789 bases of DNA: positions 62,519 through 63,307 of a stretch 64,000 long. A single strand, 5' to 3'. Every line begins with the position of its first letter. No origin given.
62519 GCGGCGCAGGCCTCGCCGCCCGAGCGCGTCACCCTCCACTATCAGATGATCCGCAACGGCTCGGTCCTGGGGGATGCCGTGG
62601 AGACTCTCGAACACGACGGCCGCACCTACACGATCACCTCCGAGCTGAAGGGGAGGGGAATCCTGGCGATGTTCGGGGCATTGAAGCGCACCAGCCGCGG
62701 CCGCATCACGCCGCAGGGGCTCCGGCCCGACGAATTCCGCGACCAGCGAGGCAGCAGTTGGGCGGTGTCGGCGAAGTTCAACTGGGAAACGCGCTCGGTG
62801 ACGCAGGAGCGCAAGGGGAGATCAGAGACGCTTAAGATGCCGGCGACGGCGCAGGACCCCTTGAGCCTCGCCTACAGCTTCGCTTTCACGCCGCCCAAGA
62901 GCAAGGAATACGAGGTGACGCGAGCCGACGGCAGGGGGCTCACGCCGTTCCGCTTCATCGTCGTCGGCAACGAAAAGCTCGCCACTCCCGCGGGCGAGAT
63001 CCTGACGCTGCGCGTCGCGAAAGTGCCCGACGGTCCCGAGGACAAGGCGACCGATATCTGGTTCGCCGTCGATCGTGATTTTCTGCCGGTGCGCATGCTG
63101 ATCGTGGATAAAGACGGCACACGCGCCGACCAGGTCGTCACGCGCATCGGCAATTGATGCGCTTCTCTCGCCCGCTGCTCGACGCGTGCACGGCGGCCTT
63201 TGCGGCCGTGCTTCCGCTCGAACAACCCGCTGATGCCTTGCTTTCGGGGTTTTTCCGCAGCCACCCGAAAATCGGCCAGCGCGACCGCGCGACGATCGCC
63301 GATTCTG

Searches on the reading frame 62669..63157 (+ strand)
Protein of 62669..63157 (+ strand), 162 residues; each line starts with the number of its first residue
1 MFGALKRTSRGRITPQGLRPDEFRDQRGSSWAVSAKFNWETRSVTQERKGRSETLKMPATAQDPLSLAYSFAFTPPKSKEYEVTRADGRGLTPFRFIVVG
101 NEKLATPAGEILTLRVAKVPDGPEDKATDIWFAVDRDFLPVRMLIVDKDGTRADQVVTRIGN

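Call 67: search_protein_families(library=pfam, proteins=[window:62669-63157:+], max_evalue=0.01)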
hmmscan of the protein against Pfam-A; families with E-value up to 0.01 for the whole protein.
window:62669-63157:+ (162 aa): 1 family
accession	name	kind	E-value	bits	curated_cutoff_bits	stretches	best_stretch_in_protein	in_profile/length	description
PF11306.15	DUF3108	-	1.3e-17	64.7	26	1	6-151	47-203/209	Protein of unknown function (DUF3108)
